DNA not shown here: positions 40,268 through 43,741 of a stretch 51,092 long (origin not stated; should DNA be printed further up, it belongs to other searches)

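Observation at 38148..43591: Overlapping operon of a PglX/Eco57I-like N6-adenine methyltransferase and an SNF2 helicase, with no nuclease and no known partner genes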

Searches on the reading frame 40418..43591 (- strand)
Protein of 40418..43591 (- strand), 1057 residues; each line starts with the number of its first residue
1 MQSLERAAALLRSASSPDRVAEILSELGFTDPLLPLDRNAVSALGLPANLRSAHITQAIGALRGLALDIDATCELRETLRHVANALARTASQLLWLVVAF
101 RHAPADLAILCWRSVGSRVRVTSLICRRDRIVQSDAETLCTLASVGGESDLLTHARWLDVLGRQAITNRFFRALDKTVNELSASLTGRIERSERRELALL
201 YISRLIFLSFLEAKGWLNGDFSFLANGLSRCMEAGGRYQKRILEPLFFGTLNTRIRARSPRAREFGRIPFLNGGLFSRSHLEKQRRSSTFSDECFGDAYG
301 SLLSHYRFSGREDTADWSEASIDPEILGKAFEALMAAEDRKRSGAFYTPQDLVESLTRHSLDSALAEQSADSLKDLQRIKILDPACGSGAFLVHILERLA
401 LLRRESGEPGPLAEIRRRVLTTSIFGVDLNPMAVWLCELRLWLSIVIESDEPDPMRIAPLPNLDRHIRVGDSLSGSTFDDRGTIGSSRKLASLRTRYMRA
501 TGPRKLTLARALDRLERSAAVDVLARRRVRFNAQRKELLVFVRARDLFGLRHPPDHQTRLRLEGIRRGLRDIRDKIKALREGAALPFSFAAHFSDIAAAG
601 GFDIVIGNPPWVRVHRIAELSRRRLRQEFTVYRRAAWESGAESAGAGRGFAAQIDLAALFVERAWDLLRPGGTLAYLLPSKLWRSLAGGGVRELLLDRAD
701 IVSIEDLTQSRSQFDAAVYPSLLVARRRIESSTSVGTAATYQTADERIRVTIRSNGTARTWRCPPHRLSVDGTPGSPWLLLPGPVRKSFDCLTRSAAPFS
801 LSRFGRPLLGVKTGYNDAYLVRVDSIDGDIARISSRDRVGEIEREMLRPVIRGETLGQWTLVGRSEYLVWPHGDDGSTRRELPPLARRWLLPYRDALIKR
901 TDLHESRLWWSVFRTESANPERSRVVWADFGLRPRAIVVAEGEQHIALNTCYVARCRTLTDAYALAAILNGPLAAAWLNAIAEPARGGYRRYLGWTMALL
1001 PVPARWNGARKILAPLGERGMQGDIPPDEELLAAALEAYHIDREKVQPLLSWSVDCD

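Call 6: search_protein_families(library=pfam, proteins=[window:40418-43591:-], max_evalue=0.01)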
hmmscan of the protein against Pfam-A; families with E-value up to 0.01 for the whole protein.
window:40418-43591:- (1057 aa): 4 families
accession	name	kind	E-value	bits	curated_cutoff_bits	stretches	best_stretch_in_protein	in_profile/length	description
PF07669.17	Eco57I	-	1.3e-22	81.1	25.3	1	423-710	2-167/171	Eco57I restriction-modification methylase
PF02384.22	N6_Mtase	-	7.2e-12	45.7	20.4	1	325-443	4-99/311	N-6 DNA Methylase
PF20473.4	MmeI_Mtase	-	1.6e-06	27.9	27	1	373-444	15-85/259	MmeI, DNA-methyltransferase domain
PF25120.1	DUF7814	-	7.8e-06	26.2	27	1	196-285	79-165/228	Domain of unknown function (DUF7814)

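Call 7: search_protein_families(library=padloc, proteins=[window:40418-43591:-], max_evalue=0.01)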
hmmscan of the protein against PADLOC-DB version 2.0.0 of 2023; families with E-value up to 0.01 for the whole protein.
window:40418-43591:- (1057 aa): 83 families (the best 25 are shown)
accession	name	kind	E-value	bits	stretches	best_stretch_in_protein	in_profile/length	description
PDLC03601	REase_MTase_IIG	-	5.7e-47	158.2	2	363-903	445-958/1110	Type IIG restriction enzyme-methyltransferase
PDLC03604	REase_MTase_IIG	-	1e-30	104.5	2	585-873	518-785/1011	Type IIG restriction enzyme-methyltransferase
PDLC03630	REase_MTase_IIG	-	5.7e-30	101.9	2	325-435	352-460/1100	Type IIG restriction enzyme-methyltransferase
PDLC03596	REase_MTase_IIG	-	6.8e-29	98.5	3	359-483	522-649/1148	Type IIG restriction enzyme-methyltransferase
PDLC02643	DrmMI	-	7.3e-29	98.3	2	334-476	546-719/1347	DrmMI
PDLC03628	REase_MTase_IIG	-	6.4e-28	95.4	2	165-361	160-355/1100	Type IIG restriction enzyme-methyltransferase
PDLC03348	MTase_II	-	6.8e-25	85.7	2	325-450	202-316/727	Type II methyltransferase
PDLC03338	MTase_II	-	6.2e-24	82.6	2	326-479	112-244/604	Type II methyltransferase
PDLC03612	REase_MTase_IIG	-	1.5e-23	81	3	565-726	768-913/1247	Type IIG restriction enzyme-methyltransferase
PDLC03335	MTase_II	-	2.5e-23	80.6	2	600-992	194-561/607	Type II methyltransferase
PDLC03629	REase_MTase_IIG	-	7.3e-23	78.3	2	587-877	556-830/1182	Type IIG restriction enzyme-methyltransferase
PDLC02529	PglX|PglXI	-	1.9e-21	73.6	1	288-474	143-320/1189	PglX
PDLC02638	DrmMI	-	2.8e-20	70.1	2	324-400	535-621/935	DrmMI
PDLC03313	MTase_II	-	2.6e-19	67.1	2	598-1024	141-537/563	Type II methyltransferase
PDLC04134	mad2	-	8.7e-19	65.7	2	201-442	165-334/492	mads_2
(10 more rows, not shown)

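Call 8: search_protein_families(library=ncbifam, proteins=[window:40418-43591:-], max_evalue=0.01)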
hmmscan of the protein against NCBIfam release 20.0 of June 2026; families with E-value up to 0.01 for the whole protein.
window:40418-43591:- (1057 aa): 8 families
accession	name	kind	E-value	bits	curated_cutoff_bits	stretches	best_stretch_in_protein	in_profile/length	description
NF033451.1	BREX_2_MTaseX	equivalog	4.1e-20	71.2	400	1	295-474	145-316/1185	BREX-2 system adenine-specific DNA-methyltransferase PglX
NF047738.1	antiphage_MADS2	equivalog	1.2e-14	53.6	720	2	598-733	439-572/654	methylation-associated defense system DNA methyltransferase MAD2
NF033455.1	BREX_6_MTaseX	exception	5.9e-14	50.6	900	1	366-447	320-402/1319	BREX-6 system adenine-specific DNA-methyltransferase PglX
NF033452.1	BREX_1_MTaseX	exception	2.7e-09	35.4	500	1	371-443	307-377/1210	BREX-1 system adenine-specific DNA-methyltransferase PglX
TIGR02987.1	met_A_Alw26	exception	5.7e-09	35.3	353.5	1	341-399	1-53/523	Alw26I/Eco31I/Esp3I family type II restriction adenine-specific DNA-methyltransferase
NF033454.1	BREX_5_MTaseX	exception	1e-06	26.6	900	1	367-443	291-366/1404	BREX-5 system adenine-specific DNA-methyltransferase PglX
TIGR00497.1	hsdM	equivalog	8.1e-05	21.5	242.75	1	315-397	170-242/515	type I restriction-modification system subunit M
TIGR03534.1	RF_mod_PrmC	equivalog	0.0021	17.5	199.1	0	589-622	144-177/253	peptide chain release factor N(5)-glutamine methyltransferase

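Call 11: find_homologous_proteins(query=window:40418-43591:-, max_evalue=1e-10)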
Query window:40418-43591:- (1057 aa): 5425 proteins with E <= 1e-10 among 8000 candidates; the best 120 are listed.
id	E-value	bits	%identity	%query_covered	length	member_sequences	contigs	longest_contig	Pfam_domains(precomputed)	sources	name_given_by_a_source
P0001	0.0e+0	2248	95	100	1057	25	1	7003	PF25120.2,PF02384.23,PF07669.18,PF20473.5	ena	-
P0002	0.0e+0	2123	90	100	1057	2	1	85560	PF25120.2,PF02384.23,PF07669.18,PF20473.5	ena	-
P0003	0.0e+0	1949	82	100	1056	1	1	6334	PF25120.2,PF02384.23,PF07669.18,PF20473.5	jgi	jgi:hypothetical protein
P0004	0.0e+0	1941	82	100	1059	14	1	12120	PF25120.2,PF02384.23,PF07669.18,PF20473.5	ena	-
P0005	0.0e+0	1839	77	100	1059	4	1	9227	PF25120.2,PF02384.23,PF07669.18,PF20473.5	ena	-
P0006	0.0e+0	1824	76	100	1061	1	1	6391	PF25120.2,PF02384.23,PF07669.18,PF20473.5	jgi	jgi:hypothetical protein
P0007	0.0e+0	1805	76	100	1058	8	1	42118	PF02384.23,PF07669.18,PF20473.5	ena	-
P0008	0.0e+0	1777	75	100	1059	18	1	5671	PF25120.2,PF02384.23,PF07669.18,PF20473.5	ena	-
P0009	0.0e+0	1710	72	100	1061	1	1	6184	PF02384.23,PF07669.18,PF20473.5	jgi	jgi:N-6 DNA Methylase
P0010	0.0e+0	1710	72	100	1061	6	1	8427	PF02384.23,PF07669.18,PF20473.5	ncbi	-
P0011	0.0e+0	1708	72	100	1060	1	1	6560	PF02384.23,PF07669.18,PF20473.5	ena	-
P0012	0.0e+0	1704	72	100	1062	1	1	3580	PF25120.2,PF02384.23,PF07669.18,PF20473.5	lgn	-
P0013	0.0e+0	1700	72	100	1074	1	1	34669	PF25120.2,PF02384.23,PF07669.18,PF20473.5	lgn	-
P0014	0.0e+0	1699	72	100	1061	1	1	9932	PF02384.23,PF07669.18,PF20473.5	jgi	jgi:Eco57I restriction-modification methylase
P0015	0.0e+0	1697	73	100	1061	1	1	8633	PF02384.23,PF07669.18,PF20473.5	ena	-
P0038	0.0e+0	1592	69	100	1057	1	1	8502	PF02384.23,PF07669.18,PF20473.5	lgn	-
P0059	0.0e+0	1547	66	100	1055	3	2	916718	PF02384.23,PF07669.18,PF20473.5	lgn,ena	-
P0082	0.0e+0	1523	66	100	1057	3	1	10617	PF02384.23,PF07669.18,PF20473.5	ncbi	ncbi:MAG TPA: N-6 DNA methylase [Gemmatimonadaceae bacterium]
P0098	0.0e+0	1501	67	96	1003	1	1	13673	PF02384.23,PF07669.18,PF20473.5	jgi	jgi:hypothetical protein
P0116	0.0e+0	1483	64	100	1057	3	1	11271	PF02384.23,PF07669.18,PF20473.5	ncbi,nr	ncbi:MAG: N-6 DNA methylase [Gemmatimonadota bacterium]|nr:N-6 DNA methylase [Gemmatimonadota bacter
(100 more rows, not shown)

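Call 14: find_encoding_contigs(protein=P0059, flank=10000, max_places=3)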
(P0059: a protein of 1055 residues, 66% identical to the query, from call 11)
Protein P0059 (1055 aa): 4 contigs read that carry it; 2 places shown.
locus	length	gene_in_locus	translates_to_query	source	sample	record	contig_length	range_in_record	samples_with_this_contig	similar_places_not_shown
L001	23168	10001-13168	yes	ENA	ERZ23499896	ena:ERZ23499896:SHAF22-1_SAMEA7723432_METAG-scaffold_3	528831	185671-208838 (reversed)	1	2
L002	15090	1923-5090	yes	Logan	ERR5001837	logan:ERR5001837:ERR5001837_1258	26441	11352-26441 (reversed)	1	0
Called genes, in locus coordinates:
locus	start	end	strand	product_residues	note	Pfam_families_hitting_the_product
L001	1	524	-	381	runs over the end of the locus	PF12704:MacB_PCD, PF02687:FtsX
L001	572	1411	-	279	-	PF02687:FtsX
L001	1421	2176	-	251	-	PF01325:Fe_dep_repress, PF12802:MarR_2 (faint), PF02742:Fe_dep_repr_C, PF04023:FeoA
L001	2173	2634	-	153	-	PF00582:Usp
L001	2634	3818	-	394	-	PF01566:Nramp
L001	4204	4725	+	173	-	PF09990:DUF2231 (weak)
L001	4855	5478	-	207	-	PF00293:NUDIX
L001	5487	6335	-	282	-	PF01738:DLH (faint), PF00561:Abhydrolase_1, PF12146:Hydrolase_4, PF12697:Abhydrolase_6, PF00326:Peptidase_S9 (weak), PF02129:Peptidase_S15 (faint), PF20434:BD-FAE (weak), PF12146:Hydrolase_4 (weak)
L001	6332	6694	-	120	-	PF00581:Rhodanese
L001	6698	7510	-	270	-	PF02016:Peptidase_S66, PF17676:Peptidase_S66C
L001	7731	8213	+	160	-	-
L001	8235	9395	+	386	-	PF13506:Glyco_transf_21, PF00535:Glycos_transf_2, PF10111:Glyco_tranf_2_2 (weak), PF13641:Glyco_tranf_2_3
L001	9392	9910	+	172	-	PF07719:TPR_2 (faint), PF13432:TPR_16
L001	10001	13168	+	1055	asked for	PF02384:N6_Mtase, PF20473:MmeI_Mtase (faint), PF07669:Eco57I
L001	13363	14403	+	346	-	PF04851:ResIII (faint), PF00176:SNF2-rel_dom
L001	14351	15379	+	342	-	PF00271:Helicase_C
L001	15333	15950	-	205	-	PF03551:PadR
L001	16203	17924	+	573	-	PF00989:PAS, PF08448:PAS_4, PF13426:PAS_9, PF08447:PAS_3, PF00512:HisKA, PF02518:HATPase_c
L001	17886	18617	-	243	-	PF01061:ABC2_membrane, PF12698:ABC2_membrane_3 (weak)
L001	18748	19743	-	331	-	PF00005:ABC_tran, PF13304:AAA_21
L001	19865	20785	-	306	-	PF00171:Aldedh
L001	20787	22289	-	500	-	PF00171:Aldedh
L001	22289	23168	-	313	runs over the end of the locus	PF01791:DeoC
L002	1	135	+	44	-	?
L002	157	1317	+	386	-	PF13506:Glyco_transf_21, PF00535:Glycos_transf_2, PF10111:Glyco_tranf_2_2 (weak), PF13641:Glyco_tranf_2_3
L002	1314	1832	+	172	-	PF07719:TPR_2 (faint), PF13432:TPR_16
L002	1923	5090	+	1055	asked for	PF02384:N6_Mtase, PF20473:MmeI_Mtase (faint), PF07669:Eco57I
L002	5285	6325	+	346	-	PF04851:ResIII (faint), PF00176:SNF2-rel_dom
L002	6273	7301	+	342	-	PF00271:Helicase_C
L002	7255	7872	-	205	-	PF03551:PadR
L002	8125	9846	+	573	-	PF00989:PAS, PF08448:PAS_4, PF13426:PAS_9, PF08447:PAS_3, PF00512:HisKA, PF02518:HATPase_c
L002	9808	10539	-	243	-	PF01061:ABC2_membrane, PF12698:ABC2_membrane_3 (weak)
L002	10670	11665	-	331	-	PF00005:ABC_tran, PF13304:AAA_21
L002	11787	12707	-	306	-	PF00171:Aldedh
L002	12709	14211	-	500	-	PF00171:Aldedh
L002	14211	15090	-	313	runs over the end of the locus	PF01791:DeoC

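Call 15: find_encoding_contigs(protein=P0002, flank=10000, max_places=3)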
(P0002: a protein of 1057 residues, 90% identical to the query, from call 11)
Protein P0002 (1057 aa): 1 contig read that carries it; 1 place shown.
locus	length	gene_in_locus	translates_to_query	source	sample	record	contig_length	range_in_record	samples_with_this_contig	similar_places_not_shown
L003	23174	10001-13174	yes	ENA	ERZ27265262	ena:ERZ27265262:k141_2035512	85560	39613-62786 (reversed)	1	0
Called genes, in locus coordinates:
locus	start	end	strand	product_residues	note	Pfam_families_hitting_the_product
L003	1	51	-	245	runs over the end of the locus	PF01325:Fe_dep_repress, PF12802:MarR_2 (faint), PF02742:Fe_dep_repr_C, PF04023:FeoA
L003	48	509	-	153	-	PF00582:Usp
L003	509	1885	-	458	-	PF01566:Nramp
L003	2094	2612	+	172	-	-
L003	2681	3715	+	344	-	PF25174:Beta-prop_THOC3 (faint)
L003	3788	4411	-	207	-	PF00293:NUDIX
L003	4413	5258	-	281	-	PF01738:DLH (faint), PF00561:Abhydrolase_1, PF12146:Hydrolase_4, PF12697:Abhydrolase_6, PF00326:Peptidase_S9 (weak), PF02129:Peptidase_S15 (faint)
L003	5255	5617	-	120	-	PF00581:Rhodanese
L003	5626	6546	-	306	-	PF02016:Peptidase_S66, PF17676:Peptidase_S66C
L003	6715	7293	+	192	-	-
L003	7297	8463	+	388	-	PF13506:Glyco_transf_21, PF00535:Glycos_transf_2, PF10111:Glyco_tranf_2_2 (weak), PF13641:Glyco_tranf_2_3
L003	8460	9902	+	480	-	PF00144:Beta-lactamase, PF13354:Beta-lactamase2 (faint), PF07719:TPR_2 (faint), PF13428:TPR_14 (faint), PF00515:TPR_1 (faint), PF13432:TPR_16 (weak)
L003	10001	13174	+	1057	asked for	PF25120:DUF7814 (weak), PF02384:N6_Mtase, PF20473:MmeI_Mtase (weak), PF07669:Eco57I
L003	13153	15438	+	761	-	PF00270:DEAD (faint), PF04851:ResIII (faint), PF00176:SNF2-rel_dom, PF00271:Helicase_C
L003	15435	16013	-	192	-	PF03551:PadR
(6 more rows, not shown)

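Call 18: search_solved_structures(query=window:40418-43591:-, max_evalue=0.01)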
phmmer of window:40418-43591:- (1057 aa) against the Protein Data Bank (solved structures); distinct sequences matched with E-value up to 0.01: 9.
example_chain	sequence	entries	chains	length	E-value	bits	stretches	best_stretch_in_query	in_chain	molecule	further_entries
7qw5_A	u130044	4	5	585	1.2e-09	39.9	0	777-1003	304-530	Modification methylase BseCI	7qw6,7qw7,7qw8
7lni_A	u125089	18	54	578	1.5e-05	26.2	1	321-444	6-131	Site-specific DNA-methyltransferase (adenine-specific)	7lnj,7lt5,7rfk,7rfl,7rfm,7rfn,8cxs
8cxz_A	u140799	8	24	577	1.6e-05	26.1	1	321-444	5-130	Site-specific DNA-methyltransferase (adenine-specific)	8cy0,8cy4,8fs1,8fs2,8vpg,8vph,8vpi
8w0p_A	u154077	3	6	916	6.6e-05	24.1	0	324-398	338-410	RM.BsaXI | site-specific DNA-methyltransferase (adenine-specific)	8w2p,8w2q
5hr4_C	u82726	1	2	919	9.5e-05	23.6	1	314-444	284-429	MmeI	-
8c45_A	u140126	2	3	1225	0.00069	20.8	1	376-441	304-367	site-specific DNA-methyltransferase (adenine-specific)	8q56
7lo5_A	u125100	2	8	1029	0.0041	18.2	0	340-402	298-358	Site-specific DNA-methyltransferase (adenine-specific)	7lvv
8zek_A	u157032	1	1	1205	0.0079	17.2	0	376-438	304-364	site-specific DNA-methyltransferase (adenine-specific)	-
9ewz_C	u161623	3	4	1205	0.009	17.1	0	376-438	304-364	Adenine-specific methyltransferase BrxX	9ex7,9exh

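Call 33: search_protein_representatives(protein=window:40418-43591:-)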
Query: 1057 residues. Proteins with E-value up to 0.001 (for the whole library): 21847; up to 1e-10: 10345; up to 1e-30: 1994. The best 150 are listed.
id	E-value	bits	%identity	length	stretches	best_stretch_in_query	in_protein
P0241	0.0e+00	1124.9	51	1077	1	2-1054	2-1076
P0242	0.0e+00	1042.4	50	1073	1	1-1053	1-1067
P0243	0.0e+00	1040.7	51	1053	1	1-1053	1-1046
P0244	1.1e-298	1009.9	49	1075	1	3-1052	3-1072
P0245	1.1e-290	983.5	49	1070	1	23-1055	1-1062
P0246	2.0e-290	982.6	50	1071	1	5-1052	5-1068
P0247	9.3e-286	967.2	47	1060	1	2-1053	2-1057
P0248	1.7e-281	953.1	48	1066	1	2-1053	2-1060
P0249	3.5e-270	915.6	46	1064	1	7-1054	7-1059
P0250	5.3e-270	915.0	49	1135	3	372-740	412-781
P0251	1.6e-268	910.1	45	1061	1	11-1053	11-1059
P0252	4.3e-267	905.4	48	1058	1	6-1052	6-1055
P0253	5.6e-263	891.8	48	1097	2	349-1052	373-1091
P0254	8.5e-263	891.2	48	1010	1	76-1053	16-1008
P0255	1.1e-254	864.4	46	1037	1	27-1053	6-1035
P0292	1.8e-126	439.9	35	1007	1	128-1048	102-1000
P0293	1.5e-124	433.5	36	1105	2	362-1003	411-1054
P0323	2.7e-113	396.2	39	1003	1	164-1004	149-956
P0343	4.2e-108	379.1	35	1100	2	349-1007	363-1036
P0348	4.6e-107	375.6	40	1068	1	134-1004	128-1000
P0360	6.3e-104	365.2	38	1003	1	145-1027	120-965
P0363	1.7e-103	363.8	32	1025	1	134-1003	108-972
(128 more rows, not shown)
